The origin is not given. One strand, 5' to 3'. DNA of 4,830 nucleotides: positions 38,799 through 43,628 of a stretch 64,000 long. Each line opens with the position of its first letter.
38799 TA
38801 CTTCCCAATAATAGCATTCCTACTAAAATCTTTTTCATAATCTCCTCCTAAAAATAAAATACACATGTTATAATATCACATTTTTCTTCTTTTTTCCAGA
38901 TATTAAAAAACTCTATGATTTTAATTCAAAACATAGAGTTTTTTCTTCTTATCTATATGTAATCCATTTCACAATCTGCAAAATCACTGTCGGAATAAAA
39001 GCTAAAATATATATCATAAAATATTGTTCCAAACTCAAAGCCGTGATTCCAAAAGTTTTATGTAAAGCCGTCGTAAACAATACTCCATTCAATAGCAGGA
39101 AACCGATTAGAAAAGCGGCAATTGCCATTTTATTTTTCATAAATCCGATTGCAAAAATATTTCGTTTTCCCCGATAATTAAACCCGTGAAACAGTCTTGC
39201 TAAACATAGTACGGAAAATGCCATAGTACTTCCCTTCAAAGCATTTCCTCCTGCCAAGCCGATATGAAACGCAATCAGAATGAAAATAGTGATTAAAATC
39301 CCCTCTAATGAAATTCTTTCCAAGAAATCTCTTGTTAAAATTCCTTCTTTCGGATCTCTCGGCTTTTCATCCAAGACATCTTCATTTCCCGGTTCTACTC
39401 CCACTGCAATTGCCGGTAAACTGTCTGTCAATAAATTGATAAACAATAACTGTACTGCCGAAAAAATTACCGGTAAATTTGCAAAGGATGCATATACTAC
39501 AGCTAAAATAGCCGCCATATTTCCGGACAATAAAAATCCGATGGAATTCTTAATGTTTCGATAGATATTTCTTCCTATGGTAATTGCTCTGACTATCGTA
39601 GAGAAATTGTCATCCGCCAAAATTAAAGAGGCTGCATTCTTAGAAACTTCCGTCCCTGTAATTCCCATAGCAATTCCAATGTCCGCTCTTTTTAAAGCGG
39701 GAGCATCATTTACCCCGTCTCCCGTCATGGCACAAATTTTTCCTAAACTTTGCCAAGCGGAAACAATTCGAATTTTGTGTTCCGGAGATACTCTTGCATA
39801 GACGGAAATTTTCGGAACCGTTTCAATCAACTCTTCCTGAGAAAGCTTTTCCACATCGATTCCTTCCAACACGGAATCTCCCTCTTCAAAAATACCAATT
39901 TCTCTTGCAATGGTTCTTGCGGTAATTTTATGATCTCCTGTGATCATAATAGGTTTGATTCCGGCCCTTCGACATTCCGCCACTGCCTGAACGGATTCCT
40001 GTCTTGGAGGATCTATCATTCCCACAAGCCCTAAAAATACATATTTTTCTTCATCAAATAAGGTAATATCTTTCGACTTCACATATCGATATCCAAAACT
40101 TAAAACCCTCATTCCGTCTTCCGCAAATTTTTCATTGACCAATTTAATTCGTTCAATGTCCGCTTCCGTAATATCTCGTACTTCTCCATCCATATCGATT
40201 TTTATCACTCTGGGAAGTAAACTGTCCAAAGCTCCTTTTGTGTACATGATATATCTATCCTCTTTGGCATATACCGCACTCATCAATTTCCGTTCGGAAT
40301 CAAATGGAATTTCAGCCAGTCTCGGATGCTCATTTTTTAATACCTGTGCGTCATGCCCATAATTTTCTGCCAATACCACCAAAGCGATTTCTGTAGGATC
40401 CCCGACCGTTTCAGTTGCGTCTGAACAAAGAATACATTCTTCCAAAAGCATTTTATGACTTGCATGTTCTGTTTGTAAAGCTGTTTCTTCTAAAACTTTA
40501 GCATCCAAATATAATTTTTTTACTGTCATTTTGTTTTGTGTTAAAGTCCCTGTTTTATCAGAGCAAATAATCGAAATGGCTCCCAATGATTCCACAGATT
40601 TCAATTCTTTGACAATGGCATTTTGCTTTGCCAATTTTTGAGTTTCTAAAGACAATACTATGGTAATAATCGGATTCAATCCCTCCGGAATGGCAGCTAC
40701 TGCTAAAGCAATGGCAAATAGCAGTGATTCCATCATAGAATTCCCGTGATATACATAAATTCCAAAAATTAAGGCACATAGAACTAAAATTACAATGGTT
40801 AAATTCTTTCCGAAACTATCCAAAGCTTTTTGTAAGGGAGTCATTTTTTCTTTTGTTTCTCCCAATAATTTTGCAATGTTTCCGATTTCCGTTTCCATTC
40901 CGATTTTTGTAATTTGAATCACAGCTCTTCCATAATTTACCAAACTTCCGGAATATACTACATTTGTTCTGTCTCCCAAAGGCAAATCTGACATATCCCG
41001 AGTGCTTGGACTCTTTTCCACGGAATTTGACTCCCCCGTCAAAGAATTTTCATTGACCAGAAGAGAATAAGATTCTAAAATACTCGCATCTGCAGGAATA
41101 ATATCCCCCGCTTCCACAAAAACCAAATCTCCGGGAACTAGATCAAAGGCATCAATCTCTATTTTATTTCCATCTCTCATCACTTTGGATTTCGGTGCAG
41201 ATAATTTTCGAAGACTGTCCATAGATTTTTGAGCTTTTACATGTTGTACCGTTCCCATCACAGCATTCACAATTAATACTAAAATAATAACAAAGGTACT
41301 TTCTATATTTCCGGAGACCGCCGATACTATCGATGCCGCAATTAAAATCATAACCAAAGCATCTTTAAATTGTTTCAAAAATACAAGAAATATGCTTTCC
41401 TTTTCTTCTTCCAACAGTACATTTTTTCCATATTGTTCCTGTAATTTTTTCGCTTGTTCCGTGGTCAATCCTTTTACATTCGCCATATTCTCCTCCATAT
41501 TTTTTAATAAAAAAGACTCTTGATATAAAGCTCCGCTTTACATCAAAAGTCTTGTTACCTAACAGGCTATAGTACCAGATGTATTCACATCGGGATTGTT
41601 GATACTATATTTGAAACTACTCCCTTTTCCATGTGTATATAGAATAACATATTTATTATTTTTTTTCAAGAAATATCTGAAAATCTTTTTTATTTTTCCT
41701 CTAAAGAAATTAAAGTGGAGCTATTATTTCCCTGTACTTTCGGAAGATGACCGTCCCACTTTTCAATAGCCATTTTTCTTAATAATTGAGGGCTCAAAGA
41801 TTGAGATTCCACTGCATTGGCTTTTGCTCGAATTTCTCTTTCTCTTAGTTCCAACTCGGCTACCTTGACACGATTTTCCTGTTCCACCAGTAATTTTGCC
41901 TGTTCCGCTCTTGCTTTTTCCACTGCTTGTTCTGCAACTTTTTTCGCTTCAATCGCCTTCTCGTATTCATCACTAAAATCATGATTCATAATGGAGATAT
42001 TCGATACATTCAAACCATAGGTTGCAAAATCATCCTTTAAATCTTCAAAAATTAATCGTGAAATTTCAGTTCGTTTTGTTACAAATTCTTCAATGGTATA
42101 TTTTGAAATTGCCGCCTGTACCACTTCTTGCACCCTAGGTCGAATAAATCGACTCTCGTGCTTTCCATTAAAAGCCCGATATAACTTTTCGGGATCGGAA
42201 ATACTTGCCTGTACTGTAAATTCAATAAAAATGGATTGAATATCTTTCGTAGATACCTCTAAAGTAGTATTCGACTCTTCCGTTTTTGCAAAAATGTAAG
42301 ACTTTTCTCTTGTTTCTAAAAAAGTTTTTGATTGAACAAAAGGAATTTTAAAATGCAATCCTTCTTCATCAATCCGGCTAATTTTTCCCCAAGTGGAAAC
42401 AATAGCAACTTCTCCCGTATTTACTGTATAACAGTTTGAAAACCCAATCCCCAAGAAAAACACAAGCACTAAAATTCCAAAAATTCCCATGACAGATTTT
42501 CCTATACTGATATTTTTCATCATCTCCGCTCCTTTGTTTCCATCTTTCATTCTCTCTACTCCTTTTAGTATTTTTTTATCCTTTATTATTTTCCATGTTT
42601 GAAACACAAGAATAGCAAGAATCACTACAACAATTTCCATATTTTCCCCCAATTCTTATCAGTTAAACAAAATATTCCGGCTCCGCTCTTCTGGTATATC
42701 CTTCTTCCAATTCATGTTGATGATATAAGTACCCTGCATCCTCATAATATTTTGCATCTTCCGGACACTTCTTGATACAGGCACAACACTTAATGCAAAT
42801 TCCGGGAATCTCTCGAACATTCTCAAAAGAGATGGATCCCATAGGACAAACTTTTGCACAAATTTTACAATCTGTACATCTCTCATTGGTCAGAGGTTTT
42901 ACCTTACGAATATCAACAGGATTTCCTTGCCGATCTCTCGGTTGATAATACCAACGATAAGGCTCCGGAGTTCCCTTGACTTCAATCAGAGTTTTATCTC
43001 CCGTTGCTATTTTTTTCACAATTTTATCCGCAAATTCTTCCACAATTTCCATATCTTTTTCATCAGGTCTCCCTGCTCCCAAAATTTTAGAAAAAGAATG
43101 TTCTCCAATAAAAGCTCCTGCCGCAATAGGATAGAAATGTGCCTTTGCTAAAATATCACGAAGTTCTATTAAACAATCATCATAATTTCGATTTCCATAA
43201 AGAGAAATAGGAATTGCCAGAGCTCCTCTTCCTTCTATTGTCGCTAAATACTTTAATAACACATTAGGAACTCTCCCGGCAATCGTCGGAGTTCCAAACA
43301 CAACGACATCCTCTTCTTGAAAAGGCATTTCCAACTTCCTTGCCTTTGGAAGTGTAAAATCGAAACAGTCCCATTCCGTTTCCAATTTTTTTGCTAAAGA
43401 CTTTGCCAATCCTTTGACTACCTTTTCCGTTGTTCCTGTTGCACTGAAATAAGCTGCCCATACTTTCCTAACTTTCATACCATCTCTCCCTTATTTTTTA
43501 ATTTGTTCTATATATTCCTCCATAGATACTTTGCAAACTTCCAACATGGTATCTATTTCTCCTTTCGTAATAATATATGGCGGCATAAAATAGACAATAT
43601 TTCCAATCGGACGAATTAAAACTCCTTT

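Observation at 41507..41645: Candidate metal riboswitch in the leader of the P-type cation ATPase (GGGAGUAG core plus overlapping terminator)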

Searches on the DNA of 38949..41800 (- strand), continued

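Call 44: search_with_rna_model(model_id=R1, sources=[L081, L082], max_evalue=10, filters=off, show_alignments=3)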
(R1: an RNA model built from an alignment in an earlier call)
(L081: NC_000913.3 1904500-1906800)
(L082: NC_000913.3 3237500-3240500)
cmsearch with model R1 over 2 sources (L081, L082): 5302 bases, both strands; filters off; matches with E-value up to 10: 8.
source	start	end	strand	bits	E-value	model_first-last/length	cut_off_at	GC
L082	874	999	+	18.4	0.0028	1-90/90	no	0.47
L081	964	1072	+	16.1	0.011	1-90/90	no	0.47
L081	756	843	-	6.1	5.5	1-90/90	no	0.28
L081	2100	2212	-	5.9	5.8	1-90/90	no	0.51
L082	2266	2313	-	5.9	6.1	1-90/90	no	0.25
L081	1912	1935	-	5.8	6.3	1-90/90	no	0.5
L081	2157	2197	+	5.6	7.1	1-90/90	no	0.51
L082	922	983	-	5.5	7.5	1-90/90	no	0.47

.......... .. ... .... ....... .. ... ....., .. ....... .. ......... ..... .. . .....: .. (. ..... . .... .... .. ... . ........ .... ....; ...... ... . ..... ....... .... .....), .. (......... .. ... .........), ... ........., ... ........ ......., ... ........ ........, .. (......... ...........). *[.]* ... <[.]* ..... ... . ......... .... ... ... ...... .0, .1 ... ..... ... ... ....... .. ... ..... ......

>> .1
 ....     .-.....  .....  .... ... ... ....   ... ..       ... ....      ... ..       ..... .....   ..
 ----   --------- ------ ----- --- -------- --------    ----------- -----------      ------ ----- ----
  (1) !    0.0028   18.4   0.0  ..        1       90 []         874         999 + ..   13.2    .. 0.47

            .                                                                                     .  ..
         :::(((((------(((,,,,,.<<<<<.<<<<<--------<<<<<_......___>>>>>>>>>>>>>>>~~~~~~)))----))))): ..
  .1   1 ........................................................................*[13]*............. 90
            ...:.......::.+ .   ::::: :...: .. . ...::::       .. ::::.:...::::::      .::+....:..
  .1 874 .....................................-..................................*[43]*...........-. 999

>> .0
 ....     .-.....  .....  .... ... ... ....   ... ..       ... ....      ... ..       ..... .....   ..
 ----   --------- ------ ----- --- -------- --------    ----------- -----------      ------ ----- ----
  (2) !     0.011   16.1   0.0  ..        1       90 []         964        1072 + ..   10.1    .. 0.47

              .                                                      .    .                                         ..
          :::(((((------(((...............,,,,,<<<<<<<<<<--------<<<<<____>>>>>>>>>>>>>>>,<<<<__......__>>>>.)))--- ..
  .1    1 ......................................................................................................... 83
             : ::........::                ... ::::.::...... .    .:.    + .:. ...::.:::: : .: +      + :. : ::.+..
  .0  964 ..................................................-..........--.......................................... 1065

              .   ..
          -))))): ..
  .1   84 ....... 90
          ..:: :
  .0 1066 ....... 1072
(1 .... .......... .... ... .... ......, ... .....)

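Call 51: search_with_rna_model(model_id=R1, sources=[L083, L084, L085, L086, L087, L088, L089, L090, L091, L092, L093, L094, L095, L096, L097, L098, L099, L100, L101, L102, L103, L104, L105, L106, L107, L108, L109, L110, L111, L112, L113, L114, L115, L116, L117, L118, L119, L120, L121, L122, L123, L124, L125, L126, L127, L128, L129, L130, L131, L132, L133, L134, L135, L136, L137, L138, L139, L140, L141, L142, L143, L144, L145, L146, L147, L148, L149, L150, L151, L152, L153, L154, L155, L156, L157, L158, L159, L160, L161, L162], max_evalue=0.01, make_alignment=true)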
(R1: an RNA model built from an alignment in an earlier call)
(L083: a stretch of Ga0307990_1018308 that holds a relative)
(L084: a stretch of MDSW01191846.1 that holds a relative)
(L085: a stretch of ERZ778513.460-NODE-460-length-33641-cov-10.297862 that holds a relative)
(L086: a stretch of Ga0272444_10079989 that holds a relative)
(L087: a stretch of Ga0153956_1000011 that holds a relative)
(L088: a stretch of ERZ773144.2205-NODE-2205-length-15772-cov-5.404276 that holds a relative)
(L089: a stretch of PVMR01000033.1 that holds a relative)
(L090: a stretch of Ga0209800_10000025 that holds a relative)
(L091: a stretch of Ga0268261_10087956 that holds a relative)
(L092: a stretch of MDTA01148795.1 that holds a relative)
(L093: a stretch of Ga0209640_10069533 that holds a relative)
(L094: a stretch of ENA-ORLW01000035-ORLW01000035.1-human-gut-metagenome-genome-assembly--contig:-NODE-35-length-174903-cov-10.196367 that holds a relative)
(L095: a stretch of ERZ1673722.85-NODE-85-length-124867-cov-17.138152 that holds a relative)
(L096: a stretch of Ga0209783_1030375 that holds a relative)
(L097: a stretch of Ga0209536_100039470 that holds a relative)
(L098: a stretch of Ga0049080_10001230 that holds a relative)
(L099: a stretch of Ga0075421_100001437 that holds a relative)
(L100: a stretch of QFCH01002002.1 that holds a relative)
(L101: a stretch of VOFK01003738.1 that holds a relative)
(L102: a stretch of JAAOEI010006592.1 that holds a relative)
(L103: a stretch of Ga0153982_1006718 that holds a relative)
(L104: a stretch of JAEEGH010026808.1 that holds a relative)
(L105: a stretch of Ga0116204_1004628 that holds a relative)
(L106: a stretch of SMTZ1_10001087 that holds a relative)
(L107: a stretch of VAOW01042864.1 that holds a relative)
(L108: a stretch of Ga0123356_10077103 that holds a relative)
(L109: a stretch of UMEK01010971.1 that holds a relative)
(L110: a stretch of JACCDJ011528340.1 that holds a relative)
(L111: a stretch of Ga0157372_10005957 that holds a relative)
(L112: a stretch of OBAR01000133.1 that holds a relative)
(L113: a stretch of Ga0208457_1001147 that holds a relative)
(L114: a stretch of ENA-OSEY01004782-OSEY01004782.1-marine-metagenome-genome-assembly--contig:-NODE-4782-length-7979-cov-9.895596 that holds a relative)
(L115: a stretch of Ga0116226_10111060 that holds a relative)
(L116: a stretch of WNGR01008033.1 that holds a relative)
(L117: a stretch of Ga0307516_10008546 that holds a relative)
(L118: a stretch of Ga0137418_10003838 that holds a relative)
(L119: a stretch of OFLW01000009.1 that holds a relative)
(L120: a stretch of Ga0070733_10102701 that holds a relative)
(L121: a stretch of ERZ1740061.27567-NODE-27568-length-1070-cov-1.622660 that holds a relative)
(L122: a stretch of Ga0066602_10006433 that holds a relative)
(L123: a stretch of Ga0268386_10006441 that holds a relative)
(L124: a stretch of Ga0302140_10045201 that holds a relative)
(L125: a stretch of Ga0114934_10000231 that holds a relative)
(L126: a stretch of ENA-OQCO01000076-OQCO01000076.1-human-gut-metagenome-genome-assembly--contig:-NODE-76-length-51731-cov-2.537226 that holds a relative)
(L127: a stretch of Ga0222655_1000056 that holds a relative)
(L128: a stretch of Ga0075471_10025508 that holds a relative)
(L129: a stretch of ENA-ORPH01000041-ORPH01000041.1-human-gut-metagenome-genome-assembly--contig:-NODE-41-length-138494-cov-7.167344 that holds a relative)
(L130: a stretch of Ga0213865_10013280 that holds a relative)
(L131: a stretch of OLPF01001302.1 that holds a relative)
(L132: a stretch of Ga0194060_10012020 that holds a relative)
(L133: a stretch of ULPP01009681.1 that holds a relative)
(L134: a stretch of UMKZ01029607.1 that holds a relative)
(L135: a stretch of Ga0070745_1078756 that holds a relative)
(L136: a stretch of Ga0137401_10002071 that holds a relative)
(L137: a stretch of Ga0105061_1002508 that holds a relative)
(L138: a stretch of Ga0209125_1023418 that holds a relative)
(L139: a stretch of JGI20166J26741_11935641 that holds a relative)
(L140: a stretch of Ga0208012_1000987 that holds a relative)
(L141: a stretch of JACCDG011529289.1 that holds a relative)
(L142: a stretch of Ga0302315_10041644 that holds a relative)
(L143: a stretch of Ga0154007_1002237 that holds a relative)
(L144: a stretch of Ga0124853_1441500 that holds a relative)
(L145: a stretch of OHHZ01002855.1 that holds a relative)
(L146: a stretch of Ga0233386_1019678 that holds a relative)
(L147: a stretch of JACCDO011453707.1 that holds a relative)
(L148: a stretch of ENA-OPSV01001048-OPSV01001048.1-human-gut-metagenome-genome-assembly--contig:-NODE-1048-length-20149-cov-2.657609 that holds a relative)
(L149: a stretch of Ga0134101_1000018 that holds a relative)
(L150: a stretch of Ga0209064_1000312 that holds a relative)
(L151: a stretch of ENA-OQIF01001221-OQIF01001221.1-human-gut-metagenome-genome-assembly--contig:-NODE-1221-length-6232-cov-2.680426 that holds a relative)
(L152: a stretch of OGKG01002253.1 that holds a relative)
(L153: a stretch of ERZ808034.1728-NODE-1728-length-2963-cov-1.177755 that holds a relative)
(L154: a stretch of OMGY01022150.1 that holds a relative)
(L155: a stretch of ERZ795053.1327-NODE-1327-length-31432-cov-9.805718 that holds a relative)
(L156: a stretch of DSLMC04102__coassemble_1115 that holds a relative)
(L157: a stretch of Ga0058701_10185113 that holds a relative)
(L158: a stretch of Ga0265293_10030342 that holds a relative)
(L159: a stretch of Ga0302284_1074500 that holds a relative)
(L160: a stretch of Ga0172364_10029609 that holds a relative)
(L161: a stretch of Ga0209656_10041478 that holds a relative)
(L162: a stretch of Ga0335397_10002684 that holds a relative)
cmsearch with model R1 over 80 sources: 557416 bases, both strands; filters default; matches with E-value up to 0.01: 19.
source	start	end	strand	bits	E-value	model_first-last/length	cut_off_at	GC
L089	1891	1982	-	95.8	6.1e-22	1-90/90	no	0.32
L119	3325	3417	+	82.8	1.8e-18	1-90/90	no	0.33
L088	8651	8747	+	80.2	9.1e-18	1-90/90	no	0.31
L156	8614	8707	+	79.9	1.1e-17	1-90/90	no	0.45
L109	7627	7733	-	72.1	1.3e-15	1-90/90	no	0.36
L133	3134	3231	-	68.7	1.1e-14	1-90/90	no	0.29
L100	13536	13636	-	68.7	1.1e-14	1-90/90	no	0.39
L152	9029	9126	+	68.1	1.6e-14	1-90/90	no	0.28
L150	5099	5192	+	66.8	3.4e-14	1-90/90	no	0.31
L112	593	690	-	65.2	9e-14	1-90/90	no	0.32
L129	1289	1386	+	64.4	1.5e-13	1-90/90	no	0.3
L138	726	828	+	64.1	1.8e-13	1-90/90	no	0.43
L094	1545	1640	-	63.7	2.3e-13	1-90/90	no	0.35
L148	7197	7303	-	62.9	3.7e-13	1-90/90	no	0.31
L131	2735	2828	+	62.9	3.9e-13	1-90/90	no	0.3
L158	3257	3367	-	52.1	2.9e-10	1-90/90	no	0.4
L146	268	379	-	49.9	1.1e-09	1-90/90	no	0.36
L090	12988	13097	-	44.7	2.8e-08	1-90/90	no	0.57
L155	9407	9520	-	31.3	0.0001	1-90/90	no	0.63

Alignment A4: 19 matches aligned to the model, 161 columns, each read 5' to 3' on its own strand. Consensus structure (alignment columns), stored with it:
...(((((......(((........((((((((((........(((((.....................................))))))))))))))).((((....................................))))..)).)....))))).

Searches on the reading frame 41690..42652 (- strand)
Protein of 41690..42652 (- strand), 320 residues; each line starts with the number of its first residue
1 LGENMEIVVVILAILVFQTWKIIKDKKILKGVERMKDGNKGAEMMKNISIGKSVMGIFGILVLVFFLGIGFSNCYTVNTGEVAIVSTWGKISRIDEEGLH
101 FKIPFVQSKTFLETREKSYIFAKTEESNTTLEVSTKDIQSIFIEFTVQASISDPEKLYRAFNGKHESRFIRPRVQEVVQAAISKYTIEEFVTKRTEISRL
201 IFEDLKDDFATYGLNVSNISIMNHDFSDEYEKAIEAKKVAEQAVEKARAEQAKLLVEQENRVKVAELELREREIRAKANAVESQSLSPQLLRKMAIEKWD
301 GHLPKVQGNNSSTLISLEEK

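Call 7: search_protein_families(library=ncbifam, proteins=[window:41690-42652:-])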
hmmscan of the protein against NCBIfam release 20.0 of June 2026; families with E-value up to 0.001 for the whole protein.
window:41690-42652:- (320 aa): 3 families
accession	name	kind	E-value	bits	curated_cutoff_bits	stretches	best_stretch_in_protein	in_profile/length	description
TIGR01933.1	hflK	equivalog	2.5e-14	53.3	159.4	1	75-255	2-180/261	FtsH protease activity modulator HflK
TIGR01932.1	hflC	equivalog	1.8e-11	43.5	134.4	1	60-220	6-164/318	protease modulator HflC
NF008181.0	PRK10930.1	equivalog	1.4e-08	33.9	660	1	29-217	55-232/419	FtsH protease activity modulator HflK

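Call 8: search_protein_families(library=pfam, proteins=[window:41690-42652:-])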
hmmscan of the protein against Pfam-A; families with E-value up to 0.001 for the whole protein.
window:41690-42652:- (320 aa): 2 families
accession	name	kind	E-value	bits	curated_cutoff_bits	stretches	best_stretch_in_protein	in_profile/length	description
PF01145.31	Band_7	-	2.3e-36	125.9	23.6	1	76-252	2-172/176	SPFH domain / Band 7 family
PF13421.11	Band_7_1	-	0.00097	19.3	24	0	170-237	141-206/211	SPFH domain-Band 7 family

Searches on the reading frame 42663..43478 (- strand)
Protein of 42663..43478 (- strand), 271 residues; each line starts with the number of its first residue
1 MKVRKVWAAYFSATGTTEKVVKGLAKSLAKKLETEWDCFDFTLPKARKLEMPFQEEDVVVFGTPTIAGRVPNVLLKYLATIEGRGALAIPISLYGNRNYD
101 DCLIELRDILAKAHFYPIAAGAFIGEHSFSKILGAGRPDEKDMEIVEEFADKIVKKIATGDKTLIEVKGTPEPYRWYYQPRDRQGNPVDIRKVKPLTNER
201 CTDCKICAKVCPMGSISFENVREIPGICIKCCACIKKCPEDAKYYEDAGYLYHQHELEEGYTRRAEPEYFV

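Call 7: search_protein_families(library=ncbifam, proteins=[window:42663-43478:-])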
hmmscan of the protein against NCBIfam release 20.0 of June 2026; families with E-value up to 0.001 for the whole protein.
window:42663-43478:- (271 aa): 22 families
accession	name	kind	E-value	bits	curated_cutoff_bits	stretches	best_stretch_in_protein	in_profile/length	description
NF038196.1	ferrodoxin_EFR1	subfamily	1.1e-24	87.8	75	1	9-247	2-233/242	EFR1 family ferrodoxin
NF043039.1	HgcAB_like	equivalog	2.1e-08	34.1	285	1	196-242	297-348/350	HgcAB-like fusion protein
NF004541.0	PRK05888.2-2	equivalog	2.1e-07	30.9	217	1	155-244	22-112/168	NADH-quinone oxidoreductase subunit NuoI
NF043069.1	T4HPD_activ_SAM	equivalog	1.7e-06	27.6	425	1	160-245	17-99/299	trans-4-hydroxy-L-proline dehydratase activase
TIGR02700.1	flavo_MJ0208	hypoth_equivalog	1.2e-05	24.7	251.35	1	179-242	128-193/234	dihydromethanopterin reductase (acceptor)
NF045874.1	Vhu_polyferre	exception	1.3e-05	24.1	600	1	197-242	263-308/381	F420-non-reducing hydrogenase associated-polyferredoxin VhuB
NF040864.1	HgcB_ferredoxin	equivalog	2.4e-05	24.1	99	1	196-242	11-60/93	mercury methylation ferredoxin HgcB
TIGR04041.1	activase_YjjW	hypoth_equivalog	2.4e-05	23.9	250.2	1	195-242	37-86/276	YjjW family glycine radical enzyme activase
NF045766.1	PhenlGlyoxDHPadI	equivalog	2.6e-05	23.2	700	1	198-256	85-146/443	NADH-dependent phenylglyoxylate dehydrogenase subunit beta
NF010367.0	PRK13795.1-2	equivalog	3.6e-05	22.4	456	1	181-240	518-581/584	hypothetical protein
NF040770.1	hetero_SS_HdrA2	exception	6.7e-05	21.2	1100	1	197-243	575-623/777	CoB-CoM heterodisulfide reductase HdrA2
NF005501.0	PRK07116.1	subfamily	9.7e-05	21.8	198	0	3-30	3-30/161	flavodoxin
TIGR02912.1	sulfite_red_C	equivalog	0.00014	21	324.1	1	197-246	167-221/314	sulfite reductase subunit C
NF041836.1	rnfB_Methano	equivalog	0.00024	20.7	445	1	191-242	208-261/265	Rnf electron transport complex subunit RnfB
NF010366.0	PRK13795.1-1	equivalog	0.00031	19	745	1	199-239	608-649/667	hypothetical protein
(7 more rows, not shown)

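Call 8: search_protein_families(library=pfam, proteins=[window:42663-43478:-])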
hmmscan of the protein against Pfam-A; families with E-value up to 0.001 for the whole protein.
window:42663-43478:- (271 aa): 9 families
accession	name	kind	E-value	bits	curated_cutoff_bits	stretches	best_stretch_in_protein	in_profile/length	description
PF00037.32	Fer4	-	1e-07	31.9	21.1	1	198-216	5-23/24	4Fe-4S binding domain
PF13484.11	Fer4_16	-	1.1e-06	29.8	30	0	195-213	47-65/66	4Fe-4S double cluster binding domain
PF14697.11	Fer4_21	-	1.2e-05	25.8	35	1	191-216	31-57/59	4Fe-4S dicluster domain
PF13187.11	Fer4_9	-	1.8e-05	25.1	27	1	200-241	1-50/52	4Fe-4S dicluster domain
PF13237.11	Fer4_10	-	0.0001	22.6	25.5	1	198-239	6-53/53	4Fe-4S dicluster domain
PF12838.12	Fer4_7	-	0.00016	22.5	27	0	200-242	1-52/52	4Fe-4S dicluster domain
PF13534.11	Fer4_17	-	0.0002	22.3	22.2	0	197-214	42-59/61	4Fe-4S dicluster domain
PF12837.12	Fer4_6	-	0.00054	20.2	25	1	199-216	7-24/24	4Fe-4S binding domain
PF12797.12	Fer4_2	-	0.00064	20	24.5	0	199-212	8-21/22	4Fe-4S binding domain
